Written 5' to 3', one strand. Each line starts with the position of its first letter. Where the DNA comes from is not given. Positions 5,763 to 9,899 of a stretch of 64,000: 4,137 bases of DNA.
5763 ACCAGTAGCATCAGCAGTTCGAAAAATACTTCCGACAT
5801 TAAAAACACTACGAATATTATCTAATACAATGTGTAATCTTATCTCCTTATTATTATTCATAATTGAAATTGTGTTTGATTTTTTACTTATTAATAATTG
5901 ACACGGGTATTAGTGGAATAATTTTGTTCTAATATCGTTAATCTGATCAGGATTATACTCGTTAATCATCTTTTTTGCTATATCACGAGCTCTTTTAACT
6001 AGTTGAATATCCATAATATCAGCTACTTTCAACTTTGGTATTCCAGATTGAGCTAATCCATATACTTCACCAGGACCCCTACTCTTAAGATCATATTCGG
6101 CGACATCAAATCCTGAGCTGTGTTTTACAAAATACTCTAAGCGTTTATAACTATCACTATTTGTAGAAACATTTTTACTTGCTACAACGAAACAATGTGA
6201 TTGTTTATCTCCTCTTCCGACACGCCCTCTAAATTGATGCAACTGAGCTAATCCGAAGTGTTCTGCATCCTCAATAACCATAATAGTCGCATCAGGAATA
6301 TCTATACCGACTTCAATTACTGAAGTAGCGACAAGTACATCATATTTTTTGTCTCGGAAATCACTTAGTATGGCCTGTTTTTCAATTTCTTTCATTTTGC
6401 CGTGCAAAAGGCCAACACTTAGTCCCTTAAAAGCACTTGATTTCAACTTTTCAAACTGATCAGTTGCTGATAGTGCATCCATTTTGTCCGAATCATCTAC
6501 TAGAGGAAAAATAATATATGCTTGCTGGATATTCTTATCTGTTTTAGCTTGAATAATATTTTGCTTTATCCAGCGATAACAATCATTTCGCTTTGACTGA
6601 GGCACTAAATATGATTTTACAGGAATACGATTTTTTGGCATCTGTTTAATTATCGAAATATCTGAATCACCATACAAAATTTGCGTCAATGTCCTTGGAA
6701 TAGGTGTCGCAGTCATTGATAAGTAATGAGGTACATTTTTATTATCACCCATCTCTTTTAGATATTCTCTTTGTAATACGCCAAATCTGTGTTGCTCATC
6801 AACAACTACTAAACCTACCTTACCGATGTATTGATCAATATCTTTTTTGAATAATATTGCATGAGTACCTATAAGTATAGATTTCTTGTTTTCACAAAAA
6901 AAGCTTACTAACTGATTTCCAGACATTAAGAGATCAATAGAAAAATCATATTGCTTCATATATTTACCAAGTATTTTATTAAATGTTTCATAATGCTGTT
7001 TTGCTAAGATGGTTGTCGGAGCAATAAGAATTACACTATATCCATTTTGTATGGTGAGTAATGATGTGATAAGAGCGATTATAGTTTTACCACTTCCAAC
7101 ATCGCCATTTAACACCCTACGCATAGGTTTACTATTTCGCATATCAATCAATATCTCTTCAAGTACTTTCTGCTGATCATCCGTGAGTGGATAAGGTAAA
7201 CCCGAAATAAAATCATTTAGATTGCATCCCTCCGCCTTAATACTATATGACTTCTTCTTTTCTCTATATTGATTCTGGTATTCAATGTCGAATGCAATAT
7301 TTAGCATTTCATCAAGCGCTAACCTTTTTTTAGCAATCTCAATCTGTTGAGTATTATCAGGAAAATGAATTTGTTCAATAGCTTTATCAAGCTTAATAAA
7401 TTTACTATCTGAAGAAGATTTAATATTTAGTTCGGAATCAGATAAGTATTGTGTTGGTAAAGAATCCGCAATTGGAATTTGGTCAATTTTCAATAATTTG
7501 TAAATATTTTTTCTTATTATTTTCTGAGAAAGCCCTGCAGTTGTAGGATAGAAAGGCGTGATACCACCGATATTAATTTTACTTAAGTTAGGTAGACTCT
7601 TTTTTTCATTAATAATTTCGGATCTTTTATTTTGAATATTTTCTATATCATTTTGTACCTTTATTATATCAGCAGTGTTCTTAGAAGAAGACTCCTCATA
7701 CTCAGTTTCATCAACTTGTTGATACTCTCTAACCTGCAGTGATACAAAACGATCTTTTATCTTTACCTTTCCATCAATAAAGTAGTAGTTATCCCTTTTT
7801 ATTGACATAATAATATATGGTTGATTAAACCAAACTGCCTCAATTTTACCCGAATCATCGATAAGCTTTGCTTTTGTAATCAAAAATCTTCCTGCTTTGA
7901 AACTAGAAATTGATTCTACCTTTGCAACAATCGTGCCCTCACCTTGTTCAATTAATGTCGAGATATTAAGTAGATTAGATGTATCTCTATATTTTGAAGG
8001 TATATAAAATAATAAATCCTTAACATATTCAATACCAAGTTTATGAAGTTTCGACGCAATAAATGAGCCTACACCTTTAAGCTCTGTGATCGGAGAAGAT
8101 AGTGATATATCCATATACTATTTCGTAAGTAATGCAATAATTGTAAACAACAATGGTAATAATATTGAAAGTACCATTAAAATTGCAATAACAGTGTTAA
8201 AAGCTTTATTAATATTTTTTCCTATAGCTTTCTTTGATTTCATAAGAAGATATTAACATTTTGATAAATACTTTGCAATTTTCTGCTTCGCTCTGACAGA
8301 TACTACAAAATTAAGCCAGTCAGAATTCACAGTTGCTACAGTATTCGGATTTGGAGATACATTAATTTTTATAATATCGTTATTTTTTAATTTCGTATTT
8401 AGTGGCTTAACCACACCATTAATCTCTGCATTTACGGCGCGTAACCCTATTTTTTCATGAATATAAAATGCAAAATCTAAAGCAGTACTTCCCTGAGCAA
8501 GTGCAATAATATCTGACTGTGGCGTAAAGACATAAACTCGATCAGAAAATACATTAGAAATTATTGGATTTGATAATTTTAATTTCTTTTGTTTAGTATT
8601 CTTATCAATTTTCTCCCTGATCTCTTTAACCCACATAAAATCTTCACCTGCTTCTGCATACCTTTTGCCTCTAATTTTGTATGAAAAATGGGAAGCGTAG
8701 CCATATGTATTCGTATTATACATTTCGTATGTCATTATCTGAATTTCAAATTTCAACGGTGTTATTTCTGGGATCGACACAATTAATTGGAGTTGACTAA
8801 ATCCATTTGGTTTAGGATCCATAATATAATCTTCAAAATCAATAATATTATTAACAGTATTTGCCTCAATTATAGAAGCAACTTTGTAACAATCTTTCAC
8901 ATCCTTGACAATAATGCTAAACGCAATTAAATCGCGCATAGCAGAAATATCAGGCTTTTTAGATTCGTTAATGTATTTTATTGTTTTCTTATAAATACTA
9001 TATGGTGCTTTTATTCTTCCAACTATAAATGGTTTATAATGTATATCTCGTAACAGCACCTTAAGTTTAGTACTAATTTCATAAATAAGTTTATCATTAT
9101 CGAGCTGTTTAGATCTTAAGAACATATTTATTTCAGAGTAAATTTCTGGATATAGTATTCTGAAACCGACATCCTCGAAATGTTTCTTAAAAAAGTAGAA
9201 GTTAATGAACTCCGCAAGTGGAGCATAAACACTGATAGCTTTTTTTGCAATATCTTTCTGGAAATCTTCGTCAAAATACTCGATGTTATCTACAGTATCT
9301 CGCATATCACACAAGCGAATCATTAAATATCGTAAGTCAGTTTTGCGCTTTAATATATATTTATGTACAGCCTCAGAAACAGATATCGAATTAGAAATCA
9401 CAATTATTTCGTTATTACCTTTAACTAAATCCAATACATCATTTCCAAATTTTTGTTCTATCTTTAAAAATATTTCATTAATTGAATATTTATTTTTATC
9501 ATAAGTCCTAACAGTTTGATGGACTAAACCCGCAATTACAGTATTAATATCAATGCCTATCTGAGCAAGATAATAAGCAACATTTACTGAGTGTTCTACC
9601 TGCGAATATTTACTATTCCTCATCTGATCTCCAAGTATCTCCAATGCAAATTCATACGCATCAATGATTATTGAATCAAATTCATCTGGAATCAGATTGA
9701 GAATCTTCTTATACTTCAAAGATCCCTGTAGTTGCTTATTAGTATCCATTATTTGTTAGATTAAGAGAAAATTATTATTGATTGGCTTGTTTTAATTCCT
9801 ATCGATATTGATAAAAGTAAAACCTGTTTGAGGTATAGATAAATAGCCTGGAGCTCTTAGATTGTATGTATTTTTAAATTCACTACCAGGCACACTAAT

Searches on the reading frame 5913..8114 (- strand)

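Call 9: search_protein_families(library=pfam, proteins=[window:5913-8114:-], max_evalue=0.001)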
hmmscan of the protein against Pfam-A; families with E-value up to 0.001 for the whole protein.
window:5913-8114:- (734 aa): 8 families
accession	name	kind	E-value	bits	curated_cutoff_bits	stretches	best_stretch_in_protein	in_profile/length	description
PF00270.35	DEAD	-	9.2e-23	81.2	26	1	311-478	1-166/167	DEAD/DEAH box helicase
PF00271.37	Helicase_C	-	1.3e-20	74.1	23.5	1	527-634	13-108/110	Helicase conserved C-terminal domain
PF17191.10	RecG_wedge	-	1.4e-19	70.7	23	1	11-164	4-150/162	RecG wedge domain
PF04851.21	ResIII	-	6.5e-16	59.1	22.5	1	309-471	3-162/164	Type III restriction enzyme, res subunit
PF19833.4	RecG_dom3_C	-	1.3e-10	41.6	26.8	1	667-719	3-57/87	ATP-dependent DNA helicase RecG, domain 3, C-terminal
PF00176.29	SNF2-rel_dom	-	2.1e-07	30.8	24.9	1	332-478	19-170/290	SNF2-related domain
PF22590.2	Cas3-like_C_2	-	2e-05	25.2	27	1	554-635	19-104/106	CRISPR-associated nuclease/helicase Cas3, C-terminal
PF13604.12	AAA_30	-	0.00061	20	27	0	310-376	2-64/191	AAA domain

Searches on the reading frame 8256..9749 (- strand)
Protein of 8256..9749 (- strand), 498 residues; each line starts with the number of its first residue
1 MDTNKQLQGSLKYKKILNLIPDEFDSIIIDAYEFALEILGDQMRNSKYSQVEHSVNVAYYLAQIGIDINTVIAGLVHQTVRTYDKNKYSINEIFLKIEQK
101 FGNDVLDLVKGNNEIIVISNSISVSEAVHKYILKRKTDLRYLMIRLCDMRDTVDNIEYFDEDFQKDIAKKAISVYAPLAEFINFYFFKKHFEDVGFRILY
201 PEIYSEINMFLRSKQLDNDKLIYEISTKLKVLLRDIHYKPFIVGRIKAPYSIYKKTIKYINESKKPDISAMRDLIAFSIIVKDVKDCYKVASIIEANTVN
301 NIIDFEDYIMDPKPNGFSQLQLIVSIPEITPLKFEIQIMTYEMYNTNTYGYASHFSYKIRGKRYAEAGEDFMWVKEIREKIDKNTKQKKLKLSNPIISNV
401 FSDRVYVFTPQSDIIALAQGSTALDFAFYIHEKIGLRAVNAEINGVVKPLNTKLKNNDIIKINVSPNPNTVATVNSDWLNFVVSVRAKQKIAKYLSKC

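Call 9: search_protein_families(library=pfam, proteins=[window:8256-9749:-], max_evalue=0.001)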
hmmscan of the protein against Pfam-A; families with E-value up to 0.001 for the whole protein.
window:8256-9749:- (498 aa): 3 families
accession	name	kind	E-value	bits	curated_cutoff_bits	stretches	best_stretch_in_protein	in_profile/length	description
PF04607.23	RelA_SpoT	-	4.6e-23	82.1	27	1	244-360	1-111/113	Region found in RelA / SpoT proteins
PF13328.12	HD_4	-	1.4e-17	64.3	27.2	1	31-179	1-150/156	HD domain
PF02824.27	TGS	-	4.8e-14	52.6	22.2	1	405-462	1-58/60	TGS domain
